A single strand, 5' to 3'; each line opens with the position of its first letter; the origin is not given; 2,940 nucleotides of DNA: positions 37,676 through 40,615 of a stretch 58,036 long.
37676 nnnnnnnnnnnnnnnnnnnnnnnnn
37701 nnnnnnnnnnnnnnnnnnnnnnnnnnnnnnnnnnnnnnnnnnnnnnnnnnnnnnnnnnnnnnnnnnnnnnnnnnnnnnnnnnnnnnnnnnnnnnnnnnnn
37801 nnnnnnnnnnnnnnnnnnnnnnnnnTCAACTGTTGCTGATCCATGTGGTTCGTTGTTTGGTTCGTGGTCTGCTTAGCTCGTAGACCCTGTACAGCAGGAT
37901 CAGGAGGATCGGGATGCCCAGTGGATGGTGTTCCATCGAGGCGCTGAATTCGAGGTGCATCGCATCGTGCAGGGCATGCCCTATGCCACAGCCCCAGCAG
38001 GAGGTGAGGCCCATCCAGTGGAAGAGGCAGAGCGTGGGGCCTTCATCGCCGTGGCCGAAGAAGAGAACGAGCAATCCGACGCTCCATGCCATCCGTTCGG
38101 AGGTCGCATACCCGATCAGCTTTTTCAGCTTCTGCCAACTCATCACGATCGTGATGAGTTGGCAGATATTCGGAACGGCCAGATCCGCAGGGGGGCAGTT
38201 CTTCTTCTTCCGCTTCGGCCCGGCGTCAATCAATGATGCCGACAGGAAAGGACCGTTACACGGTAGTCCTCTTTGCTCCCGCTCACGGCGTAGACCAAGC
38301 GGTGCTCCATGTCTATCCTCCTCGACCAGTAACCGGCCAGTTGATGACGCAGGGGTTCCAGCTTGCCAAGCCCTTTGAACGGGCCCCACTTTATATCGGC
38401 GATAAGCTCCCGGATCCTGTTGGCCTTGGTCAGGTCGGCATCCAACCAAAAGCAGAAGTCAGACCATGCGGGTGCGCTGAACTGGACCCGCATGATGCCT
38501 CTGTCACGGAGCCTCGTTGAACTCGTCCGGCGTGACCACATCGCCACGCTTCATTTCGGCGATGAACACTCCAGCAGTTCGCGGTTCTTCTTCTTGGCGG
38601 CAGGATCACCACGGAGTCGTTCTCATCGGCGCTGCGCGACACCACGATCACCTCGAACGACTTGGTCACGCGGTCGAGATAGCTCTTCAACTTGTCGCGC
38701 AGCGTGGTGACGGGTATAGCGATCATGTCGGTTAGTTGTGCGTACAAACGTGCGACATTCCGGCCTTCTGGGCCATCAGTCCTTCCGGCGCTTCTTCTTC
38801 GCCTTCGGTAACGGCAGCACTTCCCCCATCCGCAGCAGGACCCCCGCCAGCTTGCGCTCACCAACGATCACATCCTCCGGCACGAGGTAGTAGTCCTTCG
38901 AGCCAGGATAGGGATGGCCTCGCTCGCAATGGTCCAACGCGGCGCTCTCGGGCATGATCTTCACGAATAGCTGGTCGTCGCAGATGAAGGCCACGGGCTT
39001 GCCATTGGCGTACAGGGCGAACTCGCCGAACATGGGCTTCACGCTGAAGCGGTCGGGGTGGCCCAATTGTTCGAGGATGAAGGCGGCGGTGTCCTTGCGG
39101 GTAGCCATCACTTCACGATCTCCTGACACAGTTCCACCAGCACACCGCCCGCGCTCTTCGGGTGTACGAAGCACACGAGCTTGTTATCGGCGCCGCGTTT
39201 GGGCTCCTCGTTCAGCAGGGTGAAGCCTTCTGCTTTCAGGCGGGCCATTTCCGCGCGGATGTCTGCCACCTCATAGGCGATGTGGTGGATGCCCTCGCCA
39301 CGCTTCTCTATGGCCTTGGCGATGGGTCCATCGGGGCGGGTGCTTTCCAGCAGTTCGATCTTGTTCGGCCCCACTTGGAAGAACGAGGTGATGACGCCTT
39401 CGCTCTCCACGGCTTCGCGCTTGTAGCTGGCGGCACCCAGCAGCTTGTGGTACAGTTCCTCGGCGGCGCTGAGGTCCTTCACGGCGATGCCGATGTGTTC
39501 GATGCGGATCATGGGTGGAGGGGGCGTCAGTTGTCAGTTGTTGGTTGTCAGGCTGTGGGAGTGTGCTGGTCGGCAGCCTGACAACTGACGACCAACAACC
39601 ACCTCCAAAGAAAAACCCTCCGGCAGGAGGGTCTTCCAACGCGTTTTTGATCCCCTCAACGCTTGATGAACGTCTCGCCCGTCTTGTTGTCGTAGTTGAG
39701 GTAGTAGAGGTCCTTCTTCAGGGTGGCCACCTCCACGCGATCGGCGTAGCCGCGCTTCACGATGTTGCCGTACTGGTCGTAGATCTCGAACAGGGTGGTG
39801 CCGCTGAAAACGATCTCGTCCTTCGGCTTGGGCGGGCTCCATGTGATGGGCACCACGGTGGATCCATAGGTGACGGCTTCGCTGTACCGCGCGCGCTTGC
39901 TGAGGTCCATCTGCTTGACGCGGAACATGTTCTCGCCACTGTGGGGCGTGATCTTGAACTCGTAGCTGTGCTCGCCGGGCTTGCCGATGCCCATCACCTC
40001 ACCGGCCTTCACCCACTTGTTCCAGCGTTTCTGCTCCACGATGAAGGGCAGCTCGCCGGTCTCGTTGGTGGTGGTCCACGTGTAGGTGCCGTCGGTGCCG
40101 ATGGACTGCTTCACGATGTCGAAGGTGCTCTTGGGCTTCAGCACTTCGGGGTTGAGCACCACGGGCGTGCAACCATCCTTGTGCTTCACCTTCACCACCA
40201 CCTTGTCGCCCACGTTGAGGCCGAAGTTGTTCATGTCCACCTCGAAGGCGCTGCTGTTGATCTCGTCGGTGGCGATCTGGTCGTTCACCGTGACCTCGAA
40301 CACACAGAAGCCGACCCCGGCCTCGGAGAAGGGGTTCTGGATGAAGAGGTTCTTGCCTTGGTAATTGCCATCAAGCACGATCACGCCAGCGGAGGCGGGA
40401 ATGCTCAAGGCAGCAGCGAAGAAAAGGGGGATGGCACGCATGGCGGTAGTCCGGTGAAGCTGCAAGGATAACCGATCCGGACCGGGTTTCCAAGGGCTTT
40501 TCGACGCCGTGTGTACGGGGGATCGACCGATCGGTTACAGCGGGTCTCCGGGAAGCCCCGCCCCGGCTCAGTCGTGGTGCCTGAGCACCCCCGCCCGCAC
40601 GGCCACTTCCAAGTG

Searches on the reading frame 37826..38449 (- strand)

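Call 78: search_protein_families(library=pfam, proteins=[window:37826-38449:-])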
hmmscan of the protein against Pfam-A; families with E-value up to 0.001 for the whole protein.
window:37826-38449:- (207 aa): 1 family
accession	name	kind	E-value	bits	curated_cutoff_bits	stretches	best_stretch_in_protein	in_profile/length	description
PF10825.13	DUF2752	-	1.2e-11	45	27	1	141-188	1-48/49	Protein of unknown function (DUF2752)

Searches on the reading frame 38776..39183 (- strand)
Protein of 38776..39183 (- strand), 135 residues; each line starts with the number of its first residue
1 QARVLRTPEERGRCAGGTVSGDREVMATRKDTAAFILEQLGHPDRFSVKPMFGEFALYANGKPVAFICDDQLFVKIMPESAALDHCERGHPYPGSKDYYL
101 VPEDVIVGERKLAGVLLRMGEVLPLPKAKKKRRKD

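Call 78: search_protein_families(library=pfam, proteins=[window:38776-39183:-])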
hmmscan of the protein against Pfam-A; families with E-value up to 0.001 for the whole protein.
window:38776-39183:- (135 aa): 1 family
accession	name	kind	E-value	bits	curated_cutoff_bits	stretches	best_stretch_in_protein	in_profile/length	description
PF04993.18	TfoX_N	-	6.3e-11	42.7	30.1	1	38-112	1-80/91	TfoX N-terminal domain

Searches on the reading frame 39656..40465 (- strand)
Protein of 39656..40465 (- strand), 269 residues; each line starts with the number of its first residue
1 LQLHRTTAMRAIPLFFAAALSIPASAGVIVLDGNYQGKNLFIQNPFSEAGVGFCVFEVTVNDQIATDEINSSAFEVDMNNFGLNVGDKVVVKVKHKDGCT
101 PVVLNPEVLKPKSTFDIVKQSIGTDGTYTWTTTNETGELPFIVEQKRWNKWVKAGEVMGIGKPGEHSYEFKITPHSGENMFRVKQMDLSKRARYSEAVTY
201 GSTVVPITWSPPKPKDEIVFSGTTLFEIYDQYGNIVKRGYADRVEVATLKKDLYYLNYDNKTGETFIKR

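Call 20: search_protein_families(library=pfam, proteins=[window:39656-40465:-])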
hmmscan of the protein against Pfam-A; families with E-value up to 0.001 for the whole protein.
window:39656-40465:- (269 aa): 0 families

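Call 50: find_homologous_proteins(query=window:39656-40465:-, max_evalue=1e-60)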
Query window:39656-40465:- (269 aa): 2554 proteins with E <= 1e-60 among 3239 candidates; the best 120 are listed.
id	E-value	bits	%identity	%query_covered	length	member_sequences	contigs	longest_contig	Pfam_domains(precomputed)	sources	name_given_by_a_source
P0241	5.4e-161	552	91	97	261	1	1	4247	-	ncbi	-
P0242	9.3e-158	541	89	97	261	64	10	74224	-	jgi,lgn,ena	jgi:hypothetical protein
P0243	1.3e-154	531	87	97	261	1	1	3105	-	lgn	-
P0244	2.5e-154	530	89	97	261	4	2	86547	-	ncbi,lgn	-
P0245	4.7e-154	529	90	90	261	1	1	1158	-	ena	-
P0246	7.0e-152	522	86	97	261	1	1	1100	-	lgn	-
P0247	8.6e-151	519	85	97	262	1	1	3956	-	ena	-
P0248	1.5e-149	514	86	97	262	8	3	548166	-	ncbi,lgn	-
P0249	6.7e-149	512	84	97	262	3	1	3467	-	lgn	-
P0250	9.1e-149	512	85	97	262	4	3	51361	-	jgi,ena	-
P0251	1.2e-148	512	83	97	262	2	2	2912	-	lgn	-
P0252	3.4e-148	510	85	97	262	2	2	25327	-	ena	-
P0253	3.5e-148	510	83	97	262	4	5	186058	-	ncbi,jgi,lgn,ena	-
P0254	9.2e-148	509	82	97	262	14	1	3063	-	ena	-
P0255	1.3e-147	508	83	97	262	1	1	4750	-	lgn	-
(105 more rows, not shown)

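Call 55: find_encoding_contigs(protein=P0242, flank=10000, max_places=2)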
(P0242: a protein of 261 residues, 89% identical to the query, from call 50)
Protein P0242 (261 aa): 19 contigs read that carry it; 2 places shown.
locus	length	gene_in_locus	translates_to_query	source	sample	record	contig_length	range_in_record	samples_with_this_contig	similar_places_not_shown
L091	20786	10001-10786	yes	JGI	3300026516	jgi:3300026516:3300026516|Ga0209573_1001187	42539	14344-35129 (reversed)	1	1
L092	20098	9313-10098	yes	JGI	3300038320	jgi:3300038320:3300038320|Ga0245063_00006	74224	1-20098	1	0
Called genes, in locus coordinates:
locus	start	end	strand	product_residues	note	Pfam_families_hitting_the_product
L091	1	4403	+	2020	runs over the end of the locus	PF01835:MG2, PF00207:A2M, PF17973:bMG10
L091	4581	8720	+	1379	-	PF13583:Reprolysin_4, PF13688:Reprolysin_5, PF13574:Reprolysin_2, PF13582:Reprolysin_3, PF00629:MAM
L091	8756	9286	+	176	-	-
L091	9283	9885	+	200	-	PF07920:DUF1684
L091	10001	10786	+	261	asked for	-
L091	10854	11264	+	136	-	PF00903:Glyoxalase, PF13468:Glyoxalase_3, PF13669:Glyoxalase_4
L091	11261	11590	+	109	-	PF04993:TfoX_N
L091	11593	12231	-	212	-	PF00702:Hydrolase, PF13419:HAD_2 (weak)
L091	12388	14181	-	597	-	-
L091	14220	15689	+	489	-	PF01120:Alpha_L_fucos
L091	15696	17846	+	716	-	PF02838:Glyco_hydro_20b, PF00728:Glyco_hydro_20, PF00754:F5_F8_type_C (weak)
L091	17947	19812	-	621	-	PF16126:DUF4838, PF00754:F5_F8_type_C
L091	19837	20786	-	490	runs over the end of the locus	PF01120:Alpha_L_fucos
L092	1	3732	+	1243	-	PF00207:A2M, PF17973:bMG10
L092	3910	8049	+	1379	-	PF13583:Reprolysin_4, PF13688:Reprolysin_5, PF13574:Reprolysin_2, PF13582:Reprolysin_3, PF00629:MAM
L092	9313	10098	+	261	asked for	-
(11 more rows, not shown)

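Call 56: find_encoding_contigs(protein=P0244, flank=10000, max_places=2)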
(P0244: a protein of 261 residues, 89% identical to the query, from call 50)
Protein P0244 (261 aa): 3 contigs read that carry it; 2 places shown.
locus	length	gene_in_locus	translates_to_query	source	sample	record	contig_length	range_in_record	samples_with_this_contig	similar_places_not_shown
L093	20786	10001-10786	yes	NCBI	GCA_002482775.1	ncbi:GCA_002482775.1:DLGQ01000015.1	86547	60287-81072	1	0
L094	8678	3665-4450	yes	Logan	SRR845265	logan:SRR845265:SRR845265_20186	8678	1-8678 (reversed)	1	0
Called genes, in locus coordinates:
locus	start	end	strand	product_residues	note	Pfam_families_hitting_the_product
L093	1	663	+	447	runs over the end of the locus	PF02163:Peptidase_M50, PF17820:PDZ_6 (faint), PF21558:Pept_S41_N_bact (faint), PF00595:PDZ (faint), PF14685:PDZ_Tricorn (faint), PF13180:PDZ_2 (weak)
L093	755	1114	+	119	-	PF00072:Response_reg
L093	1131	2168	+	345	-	PF01266:DAO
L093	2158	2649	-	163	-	PF06185:YecM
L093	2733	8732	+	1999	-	PF01835:MG2, PF00207:A2M, PF17973:bMG10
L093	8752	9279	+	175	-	-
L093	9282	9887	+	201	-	PF07920:DUF1684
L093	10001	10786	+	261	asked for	-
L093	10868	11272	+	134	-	PF00903:Glyoxalase, PF13468:Glyoxalase_3, PF13669:Glyoxalase_4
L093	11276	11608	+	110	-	PF04993:TfoX_N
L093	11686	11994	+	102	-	PF10825:DUF2752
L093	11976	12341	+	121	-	PF05154:TM2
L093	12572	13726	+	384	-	-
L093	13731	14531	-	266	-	PF00702:Hydrolase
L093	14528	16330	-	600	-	-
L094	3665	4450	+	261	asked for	-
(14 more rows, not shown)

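Call 57: find_encoding_contigs(protein=P0248, flank=10000, max_places=2)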
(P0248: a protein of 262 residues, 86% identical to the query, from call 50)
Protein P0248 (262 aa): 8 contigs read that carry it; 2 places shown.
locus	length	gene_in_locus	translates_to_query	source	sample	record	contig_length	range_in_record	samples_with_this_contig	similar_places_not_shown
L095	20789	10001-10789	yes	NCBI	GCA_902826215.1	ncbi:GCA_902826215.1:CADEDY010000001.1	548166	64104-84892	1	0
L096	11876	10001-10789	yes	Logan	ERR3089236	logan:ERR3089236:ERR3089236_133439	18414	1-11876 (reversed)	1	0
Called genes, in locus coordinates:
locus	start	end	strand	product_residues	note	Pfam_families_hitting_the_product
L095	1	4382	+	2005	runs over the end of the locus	PF01835:MG2, PF00207:A2M, PF17973:bMG10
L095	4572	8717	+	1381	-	PF13583:Reprolysin_4, PF13688:Reprolysin_5, PF18911:PKD_4 (faint), PF13574:Reprolysin_2, PF13582:Reprolysin_3, PF00629:MAM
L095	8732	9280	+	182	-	-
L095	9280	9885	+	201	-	PF07920:DUF1684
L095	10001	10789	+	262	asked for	-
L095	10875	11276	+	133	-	PF00903:Glyoxalase, PF13468:Glyoxalase_3, PF13669:Glyoxalase_4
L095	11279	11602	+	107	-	PF04993:TfoX_N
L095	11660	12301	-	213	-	PF00702:Hydrolase, PF13419:HAD_2 (weak)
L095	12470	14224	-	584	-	-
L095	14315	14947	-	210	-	-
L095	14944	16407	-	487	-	PF00309:Sigma54_AID, PF04963:Sigma54_CBD, PF04552:Sigma54_DBD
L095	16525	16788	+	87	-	PF07366:SnoaL (faint), PF12680:SnoaL_2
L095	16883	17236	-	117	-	PF03960:ArsC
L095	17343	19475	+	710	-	PF26549:Tricorn_N (weak), PF26550:Tricorn_2nd (faint), PF07676:PD40 (faint), PF26549:Tricorn_N (weak), PF00326:Peptidase_S9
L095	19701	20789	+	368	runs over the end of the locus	PF11376:DUF3179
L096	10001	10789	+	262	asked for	-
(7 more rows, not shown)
